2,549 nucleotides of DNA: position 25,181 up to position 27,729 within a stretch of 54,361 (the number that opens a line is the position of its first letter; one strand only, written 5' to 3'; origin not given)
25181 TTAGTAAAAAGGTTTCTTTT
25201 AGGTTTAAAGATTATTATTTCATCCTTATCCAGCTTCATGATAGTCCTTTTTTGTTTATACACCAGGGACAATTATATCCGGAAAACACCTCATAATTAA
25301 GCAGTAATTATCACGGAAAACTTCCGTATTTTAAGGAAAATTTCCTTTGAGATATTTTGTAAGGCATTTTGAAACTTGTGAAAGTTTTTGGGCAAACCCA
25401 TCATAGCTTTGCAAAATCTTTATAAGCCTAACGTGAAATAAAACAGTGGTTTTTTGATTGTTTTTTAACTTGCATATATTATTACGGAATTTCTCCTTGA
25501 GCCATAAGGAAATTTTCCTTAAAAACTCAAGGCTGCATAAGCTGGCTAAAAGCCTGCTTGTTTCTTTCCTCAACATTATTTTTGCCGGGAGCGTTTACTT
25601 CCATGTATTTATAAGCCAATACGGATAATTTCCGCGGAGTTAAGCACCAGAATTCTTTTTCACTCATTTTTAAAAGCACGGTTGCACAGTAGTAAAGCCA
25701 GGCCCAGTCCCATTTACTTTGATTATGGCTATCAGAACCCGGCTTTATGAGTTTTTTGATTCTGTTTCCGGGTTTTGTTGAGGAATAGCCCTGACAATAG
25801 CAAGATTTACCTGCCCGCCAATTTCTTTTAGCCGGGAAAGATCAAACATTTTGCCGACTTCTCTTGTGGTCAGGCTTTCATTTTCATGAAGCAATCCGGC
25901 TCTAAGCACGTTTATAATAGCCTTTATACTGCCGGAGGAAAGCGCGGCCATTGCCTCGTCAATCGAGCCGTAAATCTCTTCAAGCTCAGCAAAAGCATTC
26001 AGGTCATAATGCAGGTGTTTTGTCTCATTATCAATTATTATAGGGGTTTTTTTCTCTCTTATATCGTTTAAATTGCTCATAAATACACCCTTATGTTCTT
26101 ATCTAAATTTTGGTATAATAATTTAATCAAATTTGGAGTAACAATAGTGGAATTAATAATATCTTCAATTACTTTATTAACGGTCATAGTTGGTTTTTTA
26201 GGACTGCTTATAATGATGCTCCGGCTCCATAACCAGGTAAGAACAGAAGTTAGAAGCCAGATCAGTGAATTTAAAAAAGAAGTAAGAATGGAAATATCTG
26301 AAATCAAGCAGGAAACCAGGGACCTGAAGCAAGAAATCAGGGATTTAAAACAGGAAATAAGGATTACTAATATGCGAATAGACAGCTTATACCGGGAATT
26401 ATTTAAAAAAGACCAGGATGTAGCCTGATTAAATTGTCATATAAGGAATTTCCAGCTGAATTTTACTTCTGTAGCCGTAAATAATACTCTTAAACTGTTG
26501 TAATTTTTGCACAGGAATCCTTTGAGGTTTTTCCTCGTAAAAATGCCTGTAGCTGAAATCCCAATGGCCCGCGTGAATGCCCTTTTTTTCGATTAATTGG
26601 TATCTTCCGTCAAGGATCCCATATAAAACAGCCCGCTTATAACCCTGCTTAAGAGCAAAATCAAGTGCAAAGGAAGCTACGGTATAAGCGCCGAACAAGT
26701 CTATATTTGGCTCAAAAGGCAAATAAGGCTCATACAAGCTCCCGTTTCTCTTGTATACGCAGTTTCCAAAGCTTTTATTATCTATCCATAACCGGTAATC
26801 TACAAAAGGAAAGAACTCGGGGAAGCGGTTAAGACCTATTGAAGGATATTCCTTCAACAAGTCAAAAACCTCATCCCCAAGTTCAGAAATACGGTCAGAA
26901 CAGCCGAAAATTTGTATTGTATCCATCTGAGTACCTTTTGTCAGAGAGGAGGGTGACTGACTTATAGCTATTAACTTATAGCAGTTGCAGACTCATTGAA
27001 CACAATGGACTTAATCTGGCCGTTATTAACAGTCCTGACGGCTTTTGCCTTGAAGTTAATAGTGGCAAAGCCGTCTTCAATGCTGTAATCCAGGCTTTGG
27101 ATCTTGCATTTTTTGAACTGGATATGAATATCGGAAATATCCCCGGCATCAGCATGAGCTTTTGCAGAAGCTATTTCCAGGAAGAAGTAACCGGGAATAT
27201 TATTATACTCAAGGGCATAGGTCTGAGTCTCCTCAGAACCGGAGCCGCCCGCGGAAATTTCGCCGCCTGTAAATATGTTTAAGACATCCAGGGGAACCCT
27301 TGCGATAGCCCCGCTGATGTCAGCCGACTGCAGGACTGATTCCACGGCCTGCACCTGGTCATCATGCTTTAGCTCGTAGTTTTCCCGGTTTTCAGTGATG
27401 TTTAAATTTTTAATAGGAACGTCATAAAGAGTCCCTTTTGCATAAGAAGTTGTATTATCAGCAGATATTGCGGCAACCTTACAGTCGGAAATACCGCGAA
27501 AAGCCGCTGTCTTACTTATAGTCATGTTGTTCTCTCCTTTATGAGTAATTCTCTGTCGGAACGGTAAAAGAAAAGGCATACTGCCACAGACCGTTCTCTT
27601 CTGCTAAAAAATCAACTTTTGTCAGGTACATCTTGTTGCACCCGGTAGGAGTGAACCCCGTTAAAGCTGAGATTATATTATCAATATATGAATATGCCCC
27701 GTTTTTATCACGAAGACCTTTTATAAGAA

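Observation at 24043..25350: Tandem, diverged membrane-protein morons (bPH-like) inserted between tail chaperone and tape-measure genes, with near-identical leaders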

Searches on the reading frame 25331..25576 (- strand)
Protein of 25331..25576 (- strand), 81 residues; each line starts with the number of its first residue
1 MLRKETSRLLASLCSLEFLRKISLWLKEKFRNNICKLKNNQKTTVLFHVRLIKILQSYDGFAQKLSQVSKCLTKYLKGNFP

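Call 4: search_protein_families(library=pfam, proteins=[window:25331-25576:-], max_evalue=1)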
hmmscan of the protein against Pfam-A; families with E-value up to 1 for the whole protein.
window:25331-25576:- (81 aa): 1 family
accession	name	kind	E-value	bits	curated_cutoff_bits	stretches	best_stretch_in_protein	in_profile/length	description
PF21239.2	RLMM_N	-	0.0074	16.8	27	1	16-62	34-80/81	Ribosomal RNA large subunit methyltransferase M, N-terminal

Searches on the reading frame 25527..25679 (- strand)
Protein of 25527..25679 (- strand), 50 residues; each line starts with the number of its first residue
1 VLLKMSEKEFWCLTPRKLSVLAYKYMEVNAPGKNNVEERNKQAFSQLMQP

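Call 4: search_protein_families(library=pfam, proteins=[window:25527-25679:-], max_evalue=1)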
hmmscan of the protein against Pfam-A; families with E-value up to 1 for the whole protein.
window:25527-25679:- (50 aa): 1 family
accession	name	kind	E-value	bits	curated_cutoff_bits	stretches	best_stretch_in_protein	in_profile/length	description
PF09550.16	Phage_TAC_6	-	0.053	14.4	23.4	1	3-22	14-33/58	Phage tail assembly chaperone protein, TAC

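Call 7: search_protein_families(library=phrogs, proteins=[window:25527-25679:-], max_evalue=0.01)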
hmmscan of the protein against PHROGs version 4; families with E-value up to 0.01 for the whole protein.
window:25527-25679:- (50 aa): 0 families

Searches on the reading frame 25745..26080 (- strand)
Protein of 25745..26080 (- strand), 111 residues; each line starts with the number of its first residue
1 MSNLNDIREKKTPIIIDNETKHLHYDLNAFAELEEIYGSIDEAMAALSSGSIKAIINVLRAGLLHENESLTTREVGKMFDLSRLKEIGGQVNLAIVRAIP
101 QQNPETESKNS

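Call 4: search_protein_families(library=pfam, proteins=[window:25745-26080:-], max_evalue=1)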
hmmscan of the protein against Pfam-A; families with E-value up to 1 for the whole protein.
window:25745-26080:- (111 aa): 3 families
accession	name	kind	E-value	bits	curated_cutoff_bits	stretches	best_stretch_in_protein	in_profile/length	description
PF12363.14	Phage_TAC_12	-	0.0043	17.9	26.2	1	40-80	38-78/111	Phage tail assembly chaperone protein, TAC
PF11836.14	Phage_TAC_11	-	0.081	13.4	27.8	1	14-77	6-72/96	Phage tail tube protein, GTA-gp10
PF22409.2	TopoV_HHH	-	0.17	12.4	27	1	25-42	7-24/29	Topoisomerase V, HHH domain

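Call 7: search_protein_families(library=phrogs, proteins=[window:25745-26080:-], max_evalue=0.01)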
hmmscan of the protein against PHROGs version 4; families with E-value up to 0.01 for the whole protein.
window:25745-26080:- (111 aa): 3 families
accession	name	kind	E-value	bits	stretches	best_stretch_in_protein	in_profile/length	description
phrog_2115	-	tail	8.3e-18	66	1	9-109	5-111/125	tail protein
phrog_6454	-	unknown function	0.0027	18.7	1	14-64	11-63/114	-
phrog_183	-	tail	0.0052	17.3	1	16-80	20-94/305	tail chaperone protein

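Call 19: find_related_loci(query=window:25745-26080:-, collection=viral_contigs, flank=8000)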
Query window:25745-26080:- (111 aa) in viral_contigs; peptide patterns used: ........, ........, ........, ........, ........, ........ (x = any residue, [..] = any of these).
10 stretches matched a pattern; 4 encode a relative of the query (tblastn E <= 1e-3); 4 distinct loci.
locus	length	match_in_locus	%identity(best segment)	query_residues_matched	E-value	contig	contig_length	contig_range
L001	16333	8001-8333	73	1-111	8e-53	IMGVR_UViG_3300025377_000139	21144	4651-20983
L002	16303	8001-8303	67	1-101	7e-45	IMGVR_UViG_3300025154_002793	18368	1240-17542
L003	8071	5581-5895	44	5-111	1e-24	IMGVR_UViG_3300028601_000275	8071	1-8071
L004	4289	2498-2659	39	34-80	3e-5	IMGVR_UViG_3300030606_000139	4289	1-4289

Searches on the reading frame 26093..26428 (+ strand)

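Call 4: search_protein_families(library=pfam, proteins=[window:26093-26428:+], max_evalue=1)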
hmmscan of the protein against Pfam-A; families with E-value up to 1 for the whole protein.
window:26093-26428:+ (111 aa): 33 families (the best 25 are shown)
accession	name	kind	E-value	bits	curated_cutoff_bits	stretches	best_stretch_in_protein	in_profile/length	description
PF06103.16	DUF948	-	0.0022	18.6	37.2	1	31-100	6-74/89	Bacterial protein of unknown function (DUF948)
PF06810.17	Phage_scaffold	-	0.0027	18.1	35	1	51-105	51-104/170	Phage capsid assembly scaffolding protein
PF02403.27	Seryl_tRNA_N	-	0.0028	18.3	28.2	1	47-101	49-102/108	Seryl-tRNA synthetase N-terminal domain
PF01484.22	Col_cuticle_N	-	0.0039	17.7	23.5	1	55-78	23-46/50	Nematode cuticle collagen N-terminal domain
PF13851.11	GAS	-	0.0072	16.2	32.3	1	46-102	66-121/200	Growth-arrest specific micro-tubule binding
PF11932.13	DUF3450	-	0.0078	16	32.6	1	52-103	23-74/241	Protein of unknown function (DUF3450)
PF04799.18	Fzo_mitofusin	-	0.01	15.8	27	1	46-90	92-136/161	fzo-like conserved region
PF16888.10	YwqH-like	-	0.012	16.3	33.7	1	46-99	68-121/123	YwqH-like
PF05873.17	Mt_ATP-synt_D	-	0.012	15.9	27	1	47-101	82-136/154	ATP synthase D chain, mitochondrial (ATP5H)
PF02181.28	FH2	-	0.012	15.2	34.8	1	35-92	245-302/372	Formin Homology 2 Domain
PF01594.21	AI-2E_transport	-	0.014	15.1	34.3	1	14-76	129-192/327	AI-2E family transporter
PF14362.11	DUF4407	-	0.015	15.1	31.3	1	44-103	104-164/297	Domain of unknown function (DUF4407)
PF10473.14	CENP-F_leu_zip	-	0.024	15.2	34.5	1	56-110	42-96/140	Leucine-rich repeats of kinetochore protein Cenp-F/LEK1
PF04977.20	DivIC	-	0.024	14.9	28.9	1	61-90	26-56/80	Septum formation initiator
PF20400.3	BAR_4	-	0.042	14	27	1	45-99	25-76/192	BAR-like domain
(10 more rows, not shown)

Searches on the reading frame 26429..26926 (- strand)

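Call 4: search_protein_families(library=pfam, proteins=[window:26429-26926:-], max_evalue=1)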
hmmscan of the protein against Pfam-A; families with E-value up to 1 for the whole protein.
window:26429-26926:- (165 aa): 1 family
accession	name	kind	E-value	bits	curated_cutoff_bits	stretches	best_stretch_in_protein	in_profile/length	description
PF01973.23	MptE-like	-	0.11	12.7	34.6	1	40-104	100-164/171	6-hydroxymethylpterin diphosphokinase MptE-like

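Call 7: search_protein_families(library=phrogs, proteins=[window:26429-26926:-], max_evalue=0.01)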
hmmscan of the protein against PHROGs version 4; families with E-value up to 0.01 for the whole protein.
window:26429-26926:- (165 aa): 0 families

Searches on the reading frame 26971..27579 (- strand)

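Call 7: search_protein_families(library=phrogs, proteins=[window:26971-27579:-], max_evalue=0.01)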
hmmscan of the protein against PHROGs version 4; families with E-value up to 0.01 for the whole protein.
window:26971-27579:- (202 aa): 2 families
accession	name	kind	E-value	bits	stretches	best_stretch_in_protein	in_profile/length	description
phrog_4971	-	tail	1.4e-13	51.9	1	23-202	6-184/283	major tail protein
phrog_88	-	tail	6.1e-05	23.5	1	13-117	10-115/291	major tail protein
